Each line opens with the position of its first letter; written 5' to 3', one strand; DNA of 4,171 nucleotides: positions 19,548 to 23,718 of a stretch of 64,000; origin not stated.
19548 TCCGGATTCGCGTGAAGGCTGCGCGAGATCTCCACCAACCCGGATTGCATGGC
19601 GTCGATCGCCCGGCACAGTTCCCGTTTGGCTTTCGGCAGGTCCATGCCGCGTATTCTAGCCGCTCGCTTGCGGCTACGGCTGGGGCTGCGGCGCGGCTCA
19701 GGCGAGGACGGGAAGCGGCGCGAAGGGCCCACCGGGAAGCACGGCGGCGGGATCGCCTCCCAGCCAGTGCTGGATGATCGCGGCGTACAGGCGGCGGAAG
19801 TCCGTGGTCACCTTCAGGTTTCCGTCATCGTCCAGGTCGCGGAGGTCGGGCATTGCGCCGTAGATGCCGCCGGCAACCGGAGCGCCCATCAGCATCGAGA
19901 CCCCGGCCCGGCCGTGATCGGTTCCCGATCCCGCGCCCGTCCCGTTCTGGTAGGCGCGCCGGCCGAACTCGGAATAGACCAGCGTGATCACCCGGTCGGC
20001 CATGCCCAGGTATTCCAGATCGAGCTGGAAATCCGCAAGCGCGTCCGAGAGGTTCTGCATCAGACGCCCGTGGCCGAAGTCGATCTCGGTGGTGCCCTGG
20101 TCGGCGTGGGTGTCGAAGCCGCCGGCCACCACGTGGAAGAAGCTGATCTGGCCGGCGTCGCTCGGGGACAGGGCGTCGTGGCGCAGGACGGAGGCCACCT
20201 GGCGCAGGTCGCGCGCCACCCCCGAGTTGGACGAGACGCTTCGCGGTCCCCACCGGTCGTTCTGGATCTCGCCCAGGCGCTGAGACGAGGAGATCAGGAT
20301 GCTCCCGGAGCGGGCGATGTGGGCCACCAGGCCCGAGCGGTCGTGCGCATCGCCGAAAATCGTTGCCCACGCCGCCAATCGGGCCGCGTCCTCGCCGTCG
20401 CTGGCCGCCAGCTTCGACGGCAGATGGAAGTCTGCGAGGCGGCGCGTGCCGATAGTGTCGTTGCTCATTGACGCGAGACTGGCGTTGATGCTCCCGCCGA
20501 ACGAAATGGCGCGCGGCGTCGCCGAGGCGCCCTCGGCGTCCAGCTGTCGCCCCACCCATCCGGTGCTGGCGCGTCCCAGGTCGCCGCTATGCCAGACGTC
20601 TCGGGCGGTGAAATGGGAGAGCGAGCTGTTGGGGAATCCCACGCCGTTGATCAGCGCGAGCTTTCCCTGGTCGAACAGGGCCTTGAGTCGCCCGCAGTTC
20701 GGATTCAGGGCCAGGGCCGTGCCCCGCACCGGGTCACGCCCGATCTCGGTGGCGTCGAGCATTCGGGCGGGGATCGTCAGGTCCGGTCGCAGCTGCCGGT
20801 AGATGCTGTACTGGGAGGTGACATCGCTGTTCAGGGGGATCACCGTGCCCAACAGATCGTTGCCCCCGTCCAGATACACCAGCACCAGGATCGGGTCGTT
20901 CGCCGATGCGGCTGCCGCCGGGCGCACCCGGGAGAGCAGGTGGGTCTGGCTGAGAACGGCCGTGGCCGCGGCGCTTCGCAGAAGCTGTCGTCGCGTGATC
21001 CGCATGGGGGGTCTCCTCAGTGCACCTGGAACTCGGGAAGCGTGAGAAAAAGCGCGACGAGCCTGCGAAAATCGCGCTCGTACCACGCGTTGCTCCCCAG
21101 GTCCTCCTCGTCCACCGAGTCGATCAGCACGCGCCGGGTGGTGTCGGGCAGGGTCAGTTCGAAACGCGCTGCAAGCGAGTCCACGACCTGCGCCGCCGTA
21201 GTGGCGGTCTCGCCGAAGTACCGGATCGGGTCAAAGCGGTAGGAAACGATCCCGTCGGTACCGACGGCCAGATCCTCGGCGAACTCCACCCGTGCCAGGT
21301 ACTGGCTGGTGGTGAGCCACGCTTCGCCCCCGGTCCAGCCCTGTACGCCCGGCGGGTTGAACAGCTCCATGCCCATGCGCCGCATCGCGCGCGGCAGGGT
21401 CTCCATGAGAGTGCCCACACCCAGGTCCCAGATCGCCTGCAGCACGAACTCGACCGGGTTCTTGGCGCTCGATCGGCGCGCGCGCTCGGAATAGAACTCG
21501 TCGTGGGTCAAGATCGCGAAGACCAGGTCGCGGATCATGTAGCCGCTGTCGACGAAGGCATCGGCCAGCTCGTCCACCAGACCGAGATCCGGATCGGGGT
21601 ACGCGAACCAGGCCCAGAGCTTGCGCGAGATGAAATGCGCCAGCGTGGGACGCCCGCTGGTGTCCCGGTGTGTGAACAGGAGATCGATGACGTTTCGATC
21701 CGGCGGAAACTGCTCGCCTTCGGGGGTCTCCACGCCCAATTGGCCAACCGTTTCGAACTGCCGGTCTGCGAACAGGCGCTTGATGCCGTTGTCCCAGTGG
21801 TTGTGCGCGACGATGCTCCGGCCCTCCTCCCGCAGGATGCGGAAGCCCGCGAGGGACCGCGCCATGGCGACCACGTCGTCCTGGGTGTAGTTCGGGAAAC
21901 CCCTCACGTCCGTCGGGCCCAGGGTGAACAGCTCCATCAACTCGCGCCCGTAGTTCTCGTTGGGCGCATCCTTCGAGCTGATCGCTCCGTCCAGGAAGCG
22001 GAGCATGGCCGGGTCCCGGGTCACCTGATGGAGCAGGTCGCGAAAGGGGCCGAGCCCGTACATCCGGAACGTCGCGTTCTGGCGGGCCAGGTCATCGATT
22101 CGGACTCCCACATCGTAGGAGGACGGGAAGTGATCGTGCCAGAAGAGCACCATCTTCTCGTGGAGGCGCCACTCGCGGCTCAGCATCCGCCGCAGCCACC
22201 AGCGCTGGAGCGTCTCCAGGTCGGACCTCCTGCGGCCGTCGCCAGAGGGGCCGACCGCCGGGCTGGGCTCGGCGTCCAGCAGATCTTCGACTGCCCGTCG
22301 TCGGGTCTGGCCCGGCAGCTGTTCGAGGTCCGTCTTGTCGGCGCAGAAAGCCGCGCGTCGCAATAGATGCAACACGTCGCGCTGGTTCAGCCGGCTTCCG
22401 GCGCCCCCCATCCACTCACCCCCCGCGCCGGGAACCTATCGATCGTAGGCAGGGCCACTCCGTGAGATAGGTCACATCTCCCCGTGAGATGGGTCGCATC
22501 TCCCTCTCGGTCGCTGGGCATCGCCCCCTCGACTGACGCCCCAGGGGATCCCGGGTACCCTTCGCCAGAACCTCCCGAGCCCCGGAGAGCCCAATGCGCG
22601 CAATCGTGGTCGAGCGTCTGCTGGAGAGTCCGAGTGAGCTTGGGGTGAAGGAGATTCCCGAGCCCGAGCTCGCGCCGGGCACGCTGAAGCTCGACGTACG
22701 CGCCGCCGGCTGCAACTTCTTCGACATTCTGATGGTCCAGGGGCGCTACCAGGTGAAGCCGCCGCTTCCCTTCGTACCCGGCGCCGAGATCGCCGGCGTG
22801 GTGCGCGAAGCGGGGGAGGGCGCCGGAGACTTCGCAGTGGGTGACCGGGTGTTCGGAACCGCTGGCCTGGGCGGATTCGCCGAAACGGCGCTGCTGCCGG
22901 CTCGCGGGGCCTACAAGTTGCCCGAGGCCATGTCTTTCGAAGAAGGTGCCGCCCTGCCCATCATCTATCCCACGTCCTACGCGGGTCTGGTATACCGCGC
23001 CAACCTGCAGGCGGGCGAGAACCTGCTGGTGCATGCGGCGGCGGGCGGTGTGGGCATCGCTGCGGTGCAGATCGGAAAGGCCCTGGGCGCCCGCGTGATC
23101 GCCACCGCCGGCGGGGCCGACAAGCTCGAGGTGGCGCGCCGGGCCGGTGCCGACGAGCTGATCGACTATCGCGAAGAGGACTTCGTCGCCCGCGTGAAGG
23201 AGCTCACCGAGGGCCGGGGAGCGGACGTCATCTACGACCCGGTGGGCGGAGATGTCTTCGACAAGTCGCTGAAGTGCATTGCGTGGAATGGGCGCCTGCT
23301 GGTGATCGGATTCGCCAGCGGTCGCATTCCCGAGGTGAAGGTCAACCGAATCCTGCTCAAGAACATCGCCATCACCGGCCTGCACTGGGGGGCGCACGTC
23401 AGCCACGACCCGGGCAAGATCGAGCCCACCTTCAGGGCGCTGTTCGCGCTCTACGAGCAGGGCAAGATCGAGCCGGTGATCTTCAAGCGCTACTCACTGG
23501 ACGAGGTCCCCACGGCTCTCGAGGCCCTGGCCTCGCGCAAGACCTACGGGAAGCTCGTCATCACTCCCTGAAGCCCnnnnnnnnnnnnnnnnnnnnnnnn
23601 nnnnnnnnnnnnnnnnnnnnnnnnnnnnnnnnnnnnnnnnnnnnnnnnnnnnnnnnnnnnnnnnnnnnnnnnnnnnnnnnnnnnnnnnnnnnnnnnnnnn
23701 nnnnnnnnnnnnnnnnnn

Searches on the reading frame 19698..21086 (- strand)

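Call 59: search_protein_families(library=pfam, proteins=[window:19698-21086:-], max_evalue=0.0001)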
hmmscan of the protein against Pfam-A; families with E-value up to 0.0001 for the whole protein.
window:19698-21086:- (462 aa): 1 family
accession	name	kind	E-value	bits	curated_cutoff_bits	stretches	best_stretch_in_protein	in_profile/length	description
PF07394.17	DUF1501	-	7.2e-20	71.9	27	1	313-421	243-345/390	Protein of unknown function (DUF1501)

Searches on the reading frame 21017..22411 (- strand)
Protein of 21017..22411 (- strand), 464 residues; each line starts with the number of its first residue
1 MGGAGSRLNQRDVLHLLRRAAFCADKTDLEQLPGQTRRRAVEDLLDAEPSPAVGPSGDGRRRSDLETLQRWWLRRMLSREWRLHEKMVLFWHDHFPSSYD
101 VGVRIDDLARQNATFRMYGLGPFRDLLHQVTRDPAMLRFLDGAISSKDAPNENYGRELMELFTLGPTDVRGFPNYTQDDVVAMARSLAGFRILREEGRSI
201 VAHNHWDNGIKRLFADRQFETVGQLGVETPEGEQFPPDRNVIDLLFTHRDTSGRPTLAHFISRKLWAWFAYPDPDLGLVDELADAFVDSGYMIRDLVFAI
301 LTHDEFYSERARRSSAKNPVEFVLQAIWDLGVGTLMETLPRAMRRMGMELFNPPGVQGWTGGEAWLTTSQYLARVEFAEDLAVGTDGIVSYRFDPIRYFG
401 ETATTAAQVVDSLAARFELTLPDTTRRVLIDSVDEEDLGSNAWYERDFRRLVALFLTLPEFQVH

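Call 59: search_protein_families(library=pfam, proteins=[window:21017-22411:-], max_evalue=0.0001)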
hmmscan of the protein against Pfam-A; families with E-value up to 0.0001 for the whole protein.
window:21017-22411:- (464 aa): 1 family
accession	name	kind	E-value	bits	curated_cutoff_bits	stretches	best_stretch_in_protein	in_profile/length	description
PF08811.16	DUF1800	-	3.9e-93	313.3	26.1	1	15-463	1-419/419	Protein of unknown function (DUF1800)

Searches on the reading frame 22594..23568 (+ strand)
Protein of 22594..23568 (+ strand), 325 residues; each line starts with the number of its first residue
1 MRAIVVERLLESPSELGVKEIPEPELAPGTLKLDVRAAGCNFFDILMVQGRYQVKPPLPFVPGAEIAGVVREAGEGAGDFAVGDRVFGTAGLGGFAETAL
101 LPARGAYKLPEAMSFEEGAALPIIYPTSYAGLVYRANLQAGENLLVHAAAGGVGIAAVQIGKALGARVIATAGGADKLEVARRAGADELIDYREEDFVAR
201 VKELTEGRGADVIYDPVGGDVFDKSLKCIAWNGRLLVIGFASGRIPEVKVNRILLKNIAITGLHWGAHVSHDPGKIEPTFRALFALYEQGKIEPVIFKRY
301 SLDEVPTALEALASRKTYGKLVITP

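Call 33: search_protein_families(library=pfam, proteins=[window:22594-23568:+], max_evalue=0.001)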
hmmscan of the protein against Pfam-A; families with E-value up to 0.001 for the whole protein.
window:22594-23568:+ (325 aa): 3 families
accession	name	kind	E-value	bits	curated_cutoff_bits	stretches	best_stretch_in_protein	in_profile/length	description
PF00107.32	ADH_zinc_N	-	3.3e-33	114.8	31.8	1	152-267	1-116/129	Zinc-binding dehydrogenase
PF13602.12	ADH_zinc_N_2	-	6.3e-24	85.9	27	1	185-323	2-134/134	Zinc-binding dehydrogenase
PF08240.17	ADH_N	-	7.9e-16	58.6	23.5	1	28-111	2-104/104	Alcohol dehydrogenase GroES-like domain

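Call 61: search_protein_families(library=ncbifam, proteins=[window:22594-23568:+], max_evalue=0.001)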
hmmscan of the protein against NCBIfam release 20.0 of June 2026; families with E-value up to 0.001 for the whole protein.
window:22594-23568:+ (325 aa): 27 families (the best 25 are shown)
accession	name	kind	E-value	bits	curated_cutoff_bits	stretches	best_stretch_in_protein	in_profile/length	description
TIGR02824.1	quinone_pig3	subfamily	8.5e-82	274.7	296.8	1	1-324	1-324/325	putative NAD(P)H quinone oxidoreductase, PIG3 family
NF008024.0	PRK10754.1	subfamily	1.5e-51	175.4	348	1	20-324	20-326/327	NADPH:quinone reductase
NF010344.0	PRK13771.1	subfamily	2.1e-47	161.8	349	2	93-324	116-332/334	putative alcohol dehydrogenase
NF041172.1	AcrlCoa_red_Thmprot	equivalog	2.4e-43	148.4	500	2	93-324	116-333/334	acryloyl-CoA reductase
NF041183.1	Pks2_ls1_myc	equivalog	9e-40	135.5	2400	1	28-323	1432-1727/2086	sulfolipid-1 biosynthesis phthioceranic/hydroxyphthioceranic acid synthase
TIGR02823.1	oxido_YhdH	subfamily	8.9e-31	106.9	297.25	1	3-323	2-322/324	acrylyl-CoA reductase family protein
TIGR01751.1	crot-CoA-red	equivalog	5.7e-27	94.4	378.55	2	91-204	138-253/398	crotonyl-CoA carboxylase/reductase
TIGR00692.1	tdh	equivalog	5.9e-27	94.6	458.35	1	87-323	111-338/340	L-threonine 3-dehydrogenase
TIGR03989.1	Rxyl_3153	subfamily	6.8e-27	94.7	440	2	90-313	136-359/370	NDMA-dependent alcohol dehydrogenase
NF041097.1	keto_inos_dh_IolM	equivalog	2.3e-25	89.1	450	1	93-323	151-388/389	scyllo-inosose 3-dehydrogenase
NF058644.1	CurcmRedCuraProt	equivalog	3e-25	89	440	1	77-323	79-331/336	NADPH-dependent curcumin/dihydrocurcumin reductase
NF003808.0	PRK05396.1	equivalog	1.3e-24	86.7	380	1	88-323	114-338/341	L-threonine 3-dehydrogenase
NF051456.1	acrylyl_AcuI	equivalog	3e-22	78.9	440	1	1-323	1-322/325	acrylyl-CoA reductase (NADPH)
TIGR03451.1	mycoS_dep_FDH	equivalog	9.9e-22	77.2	512.9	2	91-313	127-347/358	S-(hydroxymethyl)mycothiol dehydrogenase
TIGR02817.1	adh_fam_1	subfamily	4.2e-21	75.8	284.05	1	19-259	20-263/336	zinc-binding alcohol dehydrogenase family protein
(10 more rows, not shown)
